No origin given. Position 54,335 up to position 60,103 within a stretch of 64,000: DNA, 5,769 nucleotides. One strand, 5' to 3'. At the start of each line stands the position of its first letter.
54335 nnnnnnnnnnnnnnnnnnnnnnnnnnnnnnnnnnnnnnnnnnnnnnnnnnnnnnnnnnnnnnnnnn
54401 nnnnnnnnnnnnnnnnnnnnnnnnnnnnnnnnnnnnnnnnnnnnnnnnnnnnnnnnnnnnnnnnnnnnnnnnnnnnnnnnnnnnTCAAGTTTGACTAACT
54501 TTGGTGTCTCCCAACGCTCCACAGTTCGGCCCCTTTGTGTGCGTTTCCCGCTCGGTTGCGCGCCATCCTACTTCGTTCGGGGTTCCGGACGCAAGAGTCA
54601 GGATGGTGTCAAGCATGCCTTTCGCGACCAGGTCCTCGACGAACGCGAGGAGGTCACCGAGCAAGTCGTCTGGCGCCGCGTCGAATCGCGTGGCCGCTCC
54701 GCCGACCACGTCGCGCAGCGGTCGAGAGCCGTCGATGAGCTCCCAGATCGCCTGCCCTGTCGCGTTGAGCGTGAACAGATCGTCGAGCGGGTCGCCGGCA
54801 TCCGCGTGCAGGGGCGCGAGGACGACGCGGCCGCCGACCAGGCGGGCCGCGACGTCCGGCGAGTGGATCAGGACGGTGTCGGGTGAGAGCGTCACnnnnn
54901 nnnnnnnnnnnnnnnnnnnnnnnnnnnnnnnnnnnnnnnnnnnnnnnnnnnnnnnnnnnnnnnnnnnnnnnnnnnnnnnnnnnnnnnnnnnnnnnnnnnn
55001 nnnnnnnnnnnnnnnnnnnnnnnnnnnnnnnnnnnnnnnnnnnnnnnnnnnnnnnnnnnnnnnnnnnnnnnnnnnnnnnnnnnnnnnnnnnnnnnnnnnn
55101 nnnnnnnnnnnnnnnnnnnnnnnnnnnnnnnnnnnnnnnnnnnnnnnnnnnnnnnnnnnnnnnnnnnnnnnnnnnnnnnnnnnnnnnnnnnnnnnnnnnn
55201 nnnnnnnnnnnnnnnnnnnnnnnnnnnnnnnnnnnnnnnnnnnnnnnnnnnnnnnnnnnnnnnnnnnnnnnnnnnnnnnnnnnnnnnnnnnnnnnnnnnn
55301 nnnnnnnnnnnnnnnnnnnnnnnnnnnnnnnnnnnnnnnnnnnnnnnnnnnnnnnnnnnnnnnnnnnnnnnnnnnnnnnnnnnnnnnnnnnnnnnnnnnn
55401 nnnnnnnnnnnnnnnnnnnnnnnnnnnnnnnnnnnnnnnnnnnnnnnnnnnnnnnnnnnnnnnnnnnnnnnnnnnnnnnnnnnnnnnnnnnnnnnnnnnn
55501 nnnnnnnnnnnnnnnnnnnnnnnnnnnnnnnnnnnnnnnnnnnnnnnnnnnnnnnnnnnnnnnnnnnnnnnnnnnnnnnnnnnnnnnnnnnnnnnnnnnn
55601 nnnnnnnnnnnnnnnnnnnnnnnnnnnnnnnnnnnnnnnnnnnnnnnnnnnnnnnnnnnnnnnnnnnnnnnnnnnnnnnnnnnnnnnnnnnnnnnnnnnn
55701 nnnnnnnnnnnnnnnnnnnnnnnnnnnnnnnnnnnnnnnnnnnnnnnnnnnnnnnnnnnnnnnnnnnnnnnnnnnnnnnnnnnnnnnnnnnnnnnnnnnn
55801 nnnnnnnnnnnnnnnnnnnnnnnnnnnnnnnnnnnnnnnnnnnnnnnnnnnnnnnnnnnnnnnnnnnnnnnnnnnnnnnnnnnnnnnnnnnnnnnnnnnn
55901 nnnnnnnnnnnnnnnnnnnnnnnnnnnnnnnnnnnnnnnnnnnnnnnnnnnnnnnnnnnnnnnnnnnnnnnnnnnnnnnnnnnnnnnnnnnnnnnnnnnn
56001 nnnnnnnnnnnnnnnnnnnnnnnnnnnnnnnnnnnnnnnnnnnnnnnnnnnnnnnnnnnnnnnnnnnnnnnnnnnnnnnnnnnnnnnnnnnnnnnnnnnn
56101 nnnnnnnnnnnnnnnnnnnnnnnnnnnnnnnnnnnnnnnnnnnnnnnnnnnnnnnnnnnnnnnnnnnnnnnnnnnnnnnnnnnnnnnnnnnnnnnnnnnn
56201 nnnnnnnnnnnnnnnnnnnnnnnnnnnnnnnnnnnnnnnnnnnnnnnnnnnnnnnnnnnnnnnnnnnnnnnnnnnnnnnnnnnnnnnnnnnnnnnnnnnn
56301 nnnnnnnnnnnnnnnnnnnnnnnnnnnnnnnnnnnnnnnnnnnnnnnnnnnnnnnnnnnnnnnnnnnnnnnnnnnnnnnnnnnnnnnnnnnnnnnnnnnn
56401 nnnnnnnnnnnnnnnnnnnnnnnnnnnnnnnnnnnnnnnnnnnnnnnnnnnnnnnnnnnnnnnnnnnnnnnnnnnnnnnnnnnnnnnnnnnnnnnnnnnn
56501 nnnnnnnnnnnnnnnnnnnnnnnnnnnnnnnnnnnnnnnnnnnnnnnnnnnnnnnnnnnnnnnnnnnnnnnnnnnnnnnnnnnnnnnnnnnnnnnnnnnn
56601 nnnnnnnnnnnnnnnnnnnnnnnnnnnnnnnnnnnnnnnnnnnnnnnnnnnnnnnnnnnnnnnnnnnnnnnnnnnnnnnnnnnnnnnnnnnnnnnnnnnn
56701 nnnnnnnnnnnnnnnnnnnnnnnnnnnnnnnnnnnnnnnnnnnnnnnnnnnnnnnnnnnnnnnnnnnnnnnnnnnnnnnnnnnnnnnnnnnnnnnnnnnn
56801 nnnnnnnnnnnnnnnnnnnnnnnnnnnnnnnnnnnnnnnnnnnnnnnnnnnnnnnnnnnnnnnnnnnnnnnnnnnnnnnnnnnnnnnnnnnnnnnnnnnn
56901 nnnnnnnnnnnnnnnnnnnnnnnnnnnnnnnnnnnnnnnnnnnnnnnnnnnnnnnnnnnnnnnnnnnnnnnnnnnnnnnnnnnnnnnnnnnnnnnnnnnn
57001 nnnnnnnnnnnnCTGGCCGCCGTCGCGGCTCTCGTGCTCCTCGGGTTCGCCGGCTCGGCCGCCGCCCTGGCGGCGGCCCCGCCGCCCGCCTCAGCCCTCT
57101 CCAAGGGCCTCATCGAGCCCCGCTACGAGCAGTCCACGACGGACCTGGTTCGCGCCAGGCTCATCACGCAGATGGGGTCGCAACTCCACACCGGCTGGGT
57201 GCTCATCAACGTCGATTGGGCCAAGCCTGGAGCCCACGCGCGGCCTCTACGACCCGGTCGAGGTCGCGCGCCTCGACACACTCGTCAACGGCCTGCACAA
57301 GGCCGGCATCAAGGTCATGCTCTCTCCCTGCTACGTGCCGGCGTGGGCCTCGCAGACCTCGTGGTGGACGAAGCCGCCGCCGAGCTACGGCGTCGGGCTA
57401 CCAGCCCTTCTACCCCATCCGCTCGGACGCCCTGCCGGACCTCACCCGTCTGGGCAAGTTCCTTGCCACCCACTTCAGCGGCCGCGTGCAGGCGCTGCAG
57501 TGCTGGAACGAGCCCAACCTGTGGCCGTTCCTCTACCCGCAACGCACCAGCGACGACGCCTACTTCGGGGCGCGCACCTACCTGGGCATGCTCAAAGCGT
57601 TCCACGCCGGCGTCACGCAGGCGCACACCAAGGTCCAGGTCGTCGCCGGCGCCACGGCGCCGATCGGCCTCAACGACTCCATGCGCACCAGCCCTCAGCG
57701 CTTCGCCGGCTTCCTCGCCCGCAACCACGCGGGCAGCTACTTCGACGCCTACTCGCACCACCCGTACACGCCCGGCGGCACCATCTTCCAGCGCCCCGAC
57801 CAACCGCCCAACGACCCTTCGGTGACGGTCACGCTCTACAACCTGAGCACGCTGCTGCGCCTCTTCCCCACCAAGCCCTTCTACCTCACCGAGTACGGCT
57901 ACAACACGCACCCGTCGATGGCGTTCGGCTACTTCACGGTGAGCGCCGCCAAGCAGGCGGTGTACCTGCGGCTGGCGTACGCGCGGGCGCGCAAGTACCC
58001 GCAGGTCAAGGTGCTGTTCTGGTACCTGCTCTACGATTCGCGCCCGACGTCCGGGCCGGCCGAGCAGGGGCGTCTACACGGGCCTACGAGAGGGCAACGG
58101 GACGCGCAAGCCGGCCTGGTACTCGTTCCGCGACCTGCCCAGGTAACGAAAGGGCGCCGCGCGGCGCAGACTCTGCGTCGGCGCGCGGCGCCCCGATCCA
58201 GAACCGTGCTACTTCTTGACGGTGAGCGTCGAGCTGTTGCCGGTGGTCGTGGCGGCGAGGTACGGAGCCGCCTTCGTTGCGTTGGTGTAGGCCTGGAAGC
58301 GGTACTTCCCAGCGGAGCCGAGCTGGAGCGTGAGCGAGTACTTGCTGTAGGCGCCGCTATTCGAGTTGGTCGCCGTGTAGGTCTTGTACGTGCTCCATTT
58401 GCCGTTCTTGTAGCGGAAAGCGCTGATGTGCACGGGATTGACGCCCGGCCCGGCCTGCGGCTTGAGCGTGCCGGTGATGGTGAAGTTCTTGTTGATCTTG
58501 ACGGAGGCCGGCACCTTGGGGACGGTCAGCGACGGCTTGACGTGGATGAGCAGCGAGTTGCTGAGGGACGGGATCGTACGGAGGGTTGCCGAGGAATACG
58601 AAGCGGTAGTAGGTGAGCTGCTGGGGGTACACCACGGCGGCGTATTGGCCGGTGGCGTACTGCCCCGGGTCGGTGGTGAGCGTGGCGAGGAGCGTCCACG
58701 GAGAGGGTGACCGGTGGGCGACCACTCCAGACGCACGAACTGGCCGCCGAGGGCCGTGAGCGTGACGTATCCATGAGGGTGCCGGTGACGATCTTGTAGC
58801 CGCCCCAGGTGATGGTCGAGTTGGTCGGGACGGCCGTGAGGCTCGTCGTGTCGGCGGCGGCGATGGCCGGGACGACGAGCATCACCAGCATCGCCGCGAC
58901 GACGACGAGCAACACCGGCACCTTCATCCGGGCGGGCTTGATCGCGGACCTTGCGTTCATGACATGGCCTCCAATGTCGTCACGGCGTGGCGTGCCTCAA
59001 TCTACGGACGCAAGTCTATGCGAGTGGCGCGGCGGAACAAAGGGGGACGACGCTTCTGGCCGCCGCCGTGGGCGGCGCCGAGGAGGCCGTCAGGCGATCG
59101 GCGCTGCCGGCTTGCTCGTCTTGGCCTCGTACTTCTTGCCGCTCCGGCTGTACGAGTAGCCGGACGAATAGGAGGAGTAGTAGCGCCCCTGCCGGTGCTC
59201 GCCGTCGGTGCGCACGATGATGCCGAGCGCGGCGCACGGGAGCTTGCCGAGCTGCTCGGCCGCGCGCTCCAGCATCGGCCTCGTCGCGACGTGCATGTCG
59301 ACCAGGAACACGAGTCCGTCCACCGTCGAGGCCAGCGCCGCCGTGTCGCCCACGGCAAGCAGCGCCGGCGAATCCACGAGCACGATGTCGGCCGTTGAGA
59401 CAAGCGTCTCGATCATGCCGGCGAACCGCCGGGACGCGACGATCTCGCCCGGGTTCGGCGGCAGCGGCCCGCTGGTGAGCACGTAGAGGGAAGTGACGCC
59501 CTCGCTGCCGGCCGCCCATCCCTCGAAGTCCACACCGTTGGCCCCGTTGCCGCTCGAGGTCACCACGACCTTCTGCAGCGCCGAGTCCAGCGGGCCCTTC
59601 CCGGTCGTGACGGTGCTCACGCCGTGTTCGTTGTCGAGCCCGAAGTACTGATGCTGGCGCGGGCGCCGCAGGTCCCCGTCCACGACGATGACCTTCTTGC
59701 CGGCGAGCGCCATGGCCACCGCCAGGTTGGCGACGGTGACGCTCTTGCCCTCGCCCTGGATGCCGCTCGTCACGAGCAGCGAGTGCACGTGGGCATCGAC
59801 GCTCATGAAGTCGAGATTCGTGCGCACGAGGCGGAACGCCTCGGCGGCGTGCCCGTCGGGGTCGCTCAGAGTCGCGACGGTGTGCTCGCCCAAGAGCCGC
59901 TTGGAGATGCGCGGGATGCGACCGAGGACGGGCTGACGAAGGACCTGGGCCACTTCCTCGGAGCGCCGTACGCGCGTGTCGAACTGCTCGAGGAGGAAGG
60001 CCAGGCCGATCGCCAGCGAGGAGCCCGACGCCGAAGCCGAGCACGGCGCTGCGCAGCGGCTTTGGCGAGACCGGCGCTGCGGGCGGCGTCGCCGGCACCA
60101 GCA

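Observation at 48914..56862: Radical-SAM/SPASM RiPP-type cluster with nucleotidyltransferase, HPr-kinase-like, S26 peptidase, two PqqD-like proteins, ABC exporter and a 4-Cys repeat peptide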

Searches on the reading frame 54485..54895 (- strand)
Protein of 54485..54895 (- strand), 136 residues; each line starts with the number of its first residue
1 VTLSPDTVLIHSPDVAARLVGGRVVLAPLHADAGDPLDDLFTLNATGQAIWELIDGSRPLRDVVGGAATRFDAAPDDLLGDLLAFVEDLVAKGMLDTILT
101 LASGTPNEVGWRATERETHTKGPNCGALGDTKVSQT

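Call 3: search_protein_families(library=pfam, proteins=[window:54485-54895:-], max_evalue=0.01)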
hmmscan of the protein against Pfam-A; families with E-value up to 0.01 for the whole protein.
window:54485-54895:- (136 aa): 1 family
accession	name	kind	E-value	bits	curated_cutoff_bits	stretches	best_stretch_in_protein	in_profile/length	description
PF05402.18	PqqD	-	2.2e-13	50.8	23.4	1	38-95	10-67/67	Coenzyme PQQ synthesis protein D (PqqD)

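Call 4: search_protein_families(library=ncbifam, proteins=[window:54485-54895:-], max_evalue=0.01)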
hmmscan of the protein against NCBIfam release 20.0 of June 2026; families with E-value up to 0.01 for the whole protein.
window:54485-54895:- (136 aa): 4 families
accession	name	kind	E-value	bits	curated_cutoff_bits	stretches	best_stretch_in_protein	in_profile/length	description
TIGR03859.1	PQQ_PqqD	equivalog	2.3e-07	30.6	46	1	40-95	26-80/81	pyrroloquinoline quinone biosynthesis peptide chaperone PqqD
TIGR04248.1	SCM_PqqD_rel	equivalog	7.1e-07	29.4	100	1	39-94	25-80/84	SynChlorMet cassette protein ScmD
TIGR04302.1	geo_PqqD_fam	equivalog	2.3e-05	24.7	100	1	40-95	46-100/102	GeoRSP system PqqD family peptide chaperone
NF033536.1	lasso_PqqD_Bac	exception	0.0052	16.9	80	1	41-95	32-86/88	lasso peptide biosynthesis PqqD family chaperone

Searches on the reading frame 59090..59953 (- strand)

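Call 34: search_protein_families(library=pfam, proteins=[window:59090-59953:-], max_evalue=0.001)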
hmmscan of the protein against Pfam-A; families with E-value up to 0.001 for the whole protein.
window:59090-59953:- (287 aa): 6 families
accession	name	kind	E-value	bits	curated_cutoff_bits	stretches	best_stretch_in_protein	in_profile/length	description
PF01656.29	CbiA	-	1.9e-07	31.5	25.4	1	60-184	2-65/125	CobQ/CobB/MinD/ParA nucleotide binding domain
PF10609.15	ParA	-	7e-07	29.4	27.1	1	57-134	4-78/246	NUBPL iron-transfer P-loop NTPase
PF13614.12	AAA_31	-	4.6e-05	23.9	27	1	67-96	12-41/177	AAA domain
PF00142.24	Fer4_NifH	-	0.00015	21.8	25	1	64-149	7-92/271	4Fe-4S iron sulfur cluster binding proteins, NifH/frxC family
PF09140.17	MipZ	-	0.00016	21.5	20.7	1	65-105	9-49/262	ATPase MipZ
PF00448.28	SRP54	-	0.0008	19.5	22.7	0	60-98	4-42/196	SRP54-type protein, GTPase domain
